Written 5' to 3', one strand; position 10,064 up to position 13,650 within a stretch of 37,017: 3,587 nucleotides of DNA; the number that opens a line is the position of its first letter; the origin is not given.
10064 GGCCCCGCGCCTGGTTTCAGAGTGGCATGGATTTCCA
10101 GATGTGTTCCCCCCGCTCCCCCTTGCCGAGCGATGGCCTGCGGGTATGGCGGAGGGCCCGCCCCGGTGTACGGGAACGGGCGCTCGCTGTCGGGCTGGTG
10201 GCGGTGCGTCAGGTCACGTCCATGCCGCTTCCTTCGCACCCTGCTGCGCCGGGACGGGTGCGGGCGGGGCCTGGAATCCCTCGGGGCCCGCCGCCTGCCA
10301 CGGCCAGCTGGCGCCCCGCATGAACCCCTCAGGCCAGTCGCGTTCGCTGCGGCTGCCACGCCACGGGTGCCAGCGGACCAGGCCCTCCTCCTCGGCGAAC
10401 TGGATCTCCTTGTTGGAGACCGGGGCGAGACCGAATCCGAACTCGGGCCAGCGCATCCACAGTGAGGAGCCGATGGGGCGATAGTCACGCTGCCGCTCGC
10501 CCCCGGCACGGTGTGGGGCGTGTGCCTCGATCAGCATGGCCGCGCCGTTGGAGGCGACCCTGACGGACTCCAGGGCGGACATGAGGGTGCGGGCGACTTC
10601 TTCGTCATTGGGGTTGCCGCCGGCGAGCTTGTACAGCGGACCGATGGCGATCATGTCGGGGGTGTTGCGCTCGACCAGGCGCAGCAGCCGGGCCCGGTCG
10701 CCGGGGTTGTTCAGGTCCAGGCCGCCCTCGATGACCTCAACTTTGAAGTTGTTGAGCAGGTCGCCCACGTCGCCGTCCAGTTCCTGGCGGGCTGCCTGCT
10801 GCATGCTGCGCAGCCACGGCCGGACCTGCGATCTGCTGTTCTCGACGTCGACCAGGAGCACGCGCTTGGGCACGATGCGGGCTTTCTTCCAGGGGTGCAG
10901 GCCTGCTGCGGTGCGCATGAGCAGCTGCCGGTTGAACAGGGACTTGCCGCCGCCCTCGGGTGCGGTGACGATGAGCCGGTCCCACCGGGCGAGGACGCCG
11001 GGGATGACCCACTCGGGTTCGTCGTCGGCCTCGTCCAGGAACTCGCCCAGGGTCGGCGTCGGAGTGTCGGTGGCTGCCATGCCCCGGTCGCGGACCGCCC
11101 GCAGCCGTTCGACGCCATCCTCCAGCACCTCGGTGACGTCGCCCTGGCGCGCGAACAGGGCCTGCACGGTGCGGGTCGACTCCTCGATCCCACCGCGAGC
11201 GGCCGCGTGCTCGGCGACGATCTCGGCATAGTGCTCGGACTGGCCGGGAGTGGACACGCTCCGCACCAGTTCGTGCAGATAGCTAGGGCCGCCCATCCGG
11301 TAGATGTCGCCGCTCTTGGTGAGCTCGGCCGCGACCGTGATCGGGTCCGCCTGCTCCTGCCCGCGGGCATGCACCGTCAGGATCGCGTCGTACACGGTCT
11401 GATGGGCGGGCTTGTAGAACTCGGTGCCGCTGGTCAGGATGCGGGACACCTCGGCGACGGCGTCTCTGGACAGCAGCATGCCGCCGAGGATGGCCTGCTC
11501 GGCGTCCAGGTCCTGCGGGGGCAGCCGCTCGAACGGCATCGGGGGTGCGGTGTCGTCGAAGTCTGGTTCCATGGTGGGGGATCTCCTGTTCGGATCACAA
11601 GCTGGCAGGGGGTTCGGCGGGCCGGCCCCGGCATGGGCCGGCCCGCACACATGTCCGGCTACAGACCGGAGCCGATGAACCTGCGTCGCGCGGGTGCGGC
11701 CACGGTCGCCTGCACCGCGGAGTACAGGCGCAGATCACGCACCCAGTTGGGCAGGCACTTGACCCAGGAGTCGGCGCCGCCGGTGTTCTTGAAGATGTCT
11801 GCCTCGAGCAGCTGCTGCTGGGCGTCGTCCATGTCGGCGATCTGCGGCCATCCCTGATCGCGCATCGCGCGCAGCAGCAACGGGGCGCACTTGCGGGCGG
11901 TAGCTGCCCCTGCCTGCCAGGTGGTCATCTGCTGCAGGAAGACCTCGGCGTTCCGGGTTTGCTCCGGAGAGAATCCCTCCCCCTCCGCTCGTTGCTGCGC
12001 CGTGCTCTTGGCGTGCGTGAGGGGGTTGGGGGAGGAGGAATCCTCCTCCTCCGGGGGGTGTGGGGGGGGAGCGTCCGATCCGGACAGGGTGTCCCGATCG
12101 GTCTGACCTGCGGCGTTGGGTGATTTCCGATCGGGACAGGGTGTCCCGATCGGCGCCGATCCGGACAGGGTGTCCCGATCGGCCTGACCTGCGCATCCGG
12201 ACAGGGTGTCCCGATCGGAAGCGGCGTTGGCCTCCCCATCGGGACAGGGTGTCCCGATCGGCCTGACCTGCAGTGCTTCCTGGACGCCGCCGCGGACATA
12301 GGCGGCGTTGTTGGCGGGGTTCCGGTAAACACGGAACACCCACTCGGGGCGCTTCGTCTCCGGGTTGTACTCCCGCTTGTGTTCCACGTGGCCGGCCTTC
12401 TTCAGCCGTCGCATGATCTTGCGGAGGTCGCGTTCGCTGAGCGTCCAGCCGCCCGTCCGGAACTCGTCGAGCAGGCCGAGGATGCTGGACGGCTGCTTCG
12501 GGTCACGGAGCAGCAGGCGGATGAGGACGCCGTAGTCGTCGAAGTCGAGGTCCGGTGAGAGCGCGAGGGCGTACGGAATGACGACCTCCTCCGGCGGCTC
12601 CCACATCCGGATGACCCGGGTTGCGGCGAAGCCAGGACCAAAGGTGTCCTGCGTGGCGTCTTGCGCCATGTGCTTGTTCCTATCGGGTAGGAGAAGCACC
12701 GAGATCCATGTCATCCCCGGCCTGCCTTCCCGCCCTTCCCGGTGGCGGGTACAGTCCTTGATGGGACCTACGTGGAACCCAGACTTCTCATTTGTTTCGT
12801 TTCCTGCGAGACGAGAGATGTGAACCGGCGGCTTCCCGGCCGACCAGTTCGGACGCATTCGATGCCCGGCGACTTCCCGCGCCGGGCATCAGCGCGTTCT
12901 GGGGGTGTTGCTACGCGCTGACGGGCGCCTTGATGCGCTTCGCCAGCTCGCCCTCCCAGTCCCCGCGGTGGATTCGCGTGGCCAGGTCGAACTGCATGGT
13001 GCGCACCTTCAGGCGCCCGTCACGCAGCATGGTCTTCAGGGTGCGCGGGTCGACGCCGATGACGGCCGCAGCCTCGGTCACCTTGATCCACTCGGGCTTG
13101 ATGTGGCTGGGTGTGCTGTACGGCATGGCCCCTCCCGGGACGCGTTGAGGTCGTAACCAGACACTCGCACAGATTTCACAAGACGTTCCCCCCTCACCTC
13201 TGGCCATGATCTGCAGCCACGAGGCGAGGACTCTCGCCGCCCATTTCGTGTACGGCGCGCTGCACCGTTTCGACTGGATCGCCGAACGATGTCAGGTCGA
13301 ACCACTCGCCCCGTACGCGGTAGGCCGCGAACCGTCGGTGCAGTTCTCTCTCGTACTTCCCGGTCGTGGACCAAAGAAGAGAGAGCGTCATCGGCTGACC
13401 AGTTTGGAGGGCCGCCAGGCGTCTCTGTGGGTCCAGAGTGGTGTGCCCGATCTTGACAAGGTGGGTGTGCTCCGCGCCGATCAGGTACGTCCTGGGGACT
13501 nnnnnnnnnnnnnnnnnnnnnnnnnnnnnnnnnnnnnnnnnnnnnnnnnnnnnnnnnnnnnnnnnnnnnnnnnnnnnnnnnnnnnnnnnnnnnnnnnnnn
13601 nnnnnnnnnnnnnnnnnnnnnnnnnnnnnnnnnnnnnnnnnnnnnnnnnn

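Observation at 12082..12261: Five exact 20-bp palindromic iterons inside the replication-initiator CDS: a lambda O/ori-like embedded origin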

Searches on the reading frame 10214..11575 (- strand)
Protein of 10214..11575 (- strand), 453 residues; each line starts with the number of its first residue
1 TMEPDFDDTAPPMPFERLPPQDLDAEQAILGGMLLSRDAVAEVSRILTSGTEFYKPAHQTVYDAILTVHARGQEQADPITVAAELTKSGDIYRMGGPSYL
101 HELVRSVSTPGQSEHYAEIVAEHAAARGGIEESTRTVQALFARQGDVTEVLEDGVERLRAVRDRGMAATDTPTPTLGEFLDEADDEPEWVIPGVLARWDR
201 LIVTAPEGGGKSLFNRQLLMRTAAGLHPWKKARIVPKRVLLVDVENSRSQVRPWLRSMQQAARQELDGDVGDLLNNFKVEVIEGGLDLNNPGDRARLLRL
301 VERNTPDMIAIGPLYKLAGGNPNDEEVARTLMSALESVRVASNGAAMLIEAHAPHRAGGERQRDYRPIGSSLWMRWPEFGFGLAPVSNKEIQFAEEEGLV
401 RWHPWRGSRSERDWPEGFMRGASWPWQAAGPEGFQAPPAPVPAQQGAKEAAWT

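Call 5: search_protein_families(library=pfam, proteins=[window:10214-11575:-], max_evalue=0.01)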
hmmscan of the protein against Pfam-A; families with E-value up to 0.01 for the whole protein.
window:10214-11575:- (453 aa): 2 families
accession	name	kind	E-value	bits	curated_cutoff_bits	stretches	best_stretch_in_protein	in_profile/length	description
PF00772.26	DnaB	-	2.4e-27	95.4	23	1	19-122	2-103/103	DnaB-like helicase N terminal domain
PF13481.12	AAA_25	-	1.3e-20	74.3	27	1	178-356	13-193/195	AAA domain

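Call 6: search_protein_families(library=phrogs, proteins=[window:10214-11575:-], max_evalue=0.01)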
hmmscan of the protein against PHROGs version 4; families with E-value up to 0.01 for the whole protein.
window:10214-11575:- (453 aa): 8 families
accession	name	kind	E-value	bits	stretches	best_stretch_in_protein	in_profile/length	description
phrog_19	-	DNA, RNA and nucleotide metabolism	2.7e-23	83.7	1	16-324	154-476/621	DnaB-like replicative helicase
phrog_3123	-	unknown function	1.2e-09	38.3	1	176-393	319-546/583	-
phrog_20000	-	unknown function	1.2e-07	32.8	1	20-91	26-95/132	-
phrog_239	-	DNA, RNA and nucleotide metabolism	1.9e-07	31.4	1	201-390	361-560/801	DNA primase/helicase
phrog_2597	-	DNA, RNA and nucleotide metabolism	8.6e-06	25.5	1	175-375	344-536/747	DNA primase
phrog_1284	-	unknown function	1e-05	26.1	1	184-390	21-228/306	-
phrog_25693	-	unknown function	0.00013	21.8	1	181-349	32-206/405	-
phrog_906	-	DNA, RNA and nucleotide metabolism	0.00029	20.7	1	128-274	457-597/872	DNA polymerase/primase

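Call 68: search_protein_families(library=ncbifam, proteins=[window:10214-11575:-], max_evalue=0.01)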
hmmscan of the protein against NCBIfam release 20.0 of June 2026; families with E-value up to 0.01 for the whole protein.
window:10214-11575:- (453 aa): 14 families
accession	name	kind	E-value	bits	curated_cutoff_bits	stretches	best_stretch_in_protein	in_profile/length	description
NF005852.0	PRK07773.1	equivalog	2.1e-39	135.5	780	1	7-166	12-169/886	replicative DNA helicase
NF004384.0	PRK05748.1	equivalog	1e-28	100.1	525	1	16-161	7-150/452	replicative DNA helicase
TIGR00665.1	DnaB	equivalog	1.4e-23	83.5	385.25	1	18-164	1-145/435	replicative DNA helicase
TIGR03600.1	phage_DnaB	exception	7.5e-21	74.6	498.65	1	23-182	2-159/421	phage replicative helicase, DnaB family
NF004109.0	PRK05595.1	equivalog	6.6e-20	71.2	737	1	20-157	9-144/444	replicative DNA helicase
NF040583.1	dnaB_SPI-7_type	exception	1.1e-17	64.3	655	1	21-166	3-146/434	SPI-7-type island replicative DNA helicase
NF006606.0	PRK09165.1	equivalog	2.1e-17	62.9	540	1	17-146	19-146/497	replicative DNA helicase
NF006443.0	PRK08760.1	equivalog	1.1e-16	60.2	741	1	5-153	19-166/476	replicative DNA helicase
NF005424.0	PRK07004.1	equivalog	1.4e-15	56.8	834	1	16-165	12-160/460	replicative DNA helicase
NF005945.0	PRK08006.1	equivalog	2e-15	56.6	898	1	17-156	25-162/471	replicative DNA helicase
NF006458.0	PRK08840.1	equivalog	1.6e-14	53.5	884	1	17-155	18-154/464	replicative DNA helicase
NF005369.0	PRK06904.1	equivalog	7.8e-13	48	809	1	18-171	24-176/474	replicative DNA helicase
NF004967.0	PRK06321.1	equivalog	1.5e-07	30.7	751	1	18-158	15-153/472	replicative DNA helicase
NF006306.0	PRK08506.1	equivalog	9.4e-05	21.2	596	1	21-72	5-55/472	replicative DNA helicase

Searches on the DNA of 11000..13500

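Call 86: search_rna_families(source=window, start=11000, end=13500, threshold=evalue, max_evalue=1)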
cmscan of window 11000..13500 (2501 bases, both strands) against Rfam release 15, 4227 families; matches with E-value up to 1: 1.
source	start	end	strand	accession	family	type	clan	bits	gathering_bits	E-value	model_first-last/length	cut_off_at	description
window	12781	12894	+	RF02344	ar14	Gene; sRNA;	-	22.4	58.8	0.2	1-123/123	no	Alphaproteobacterial ar14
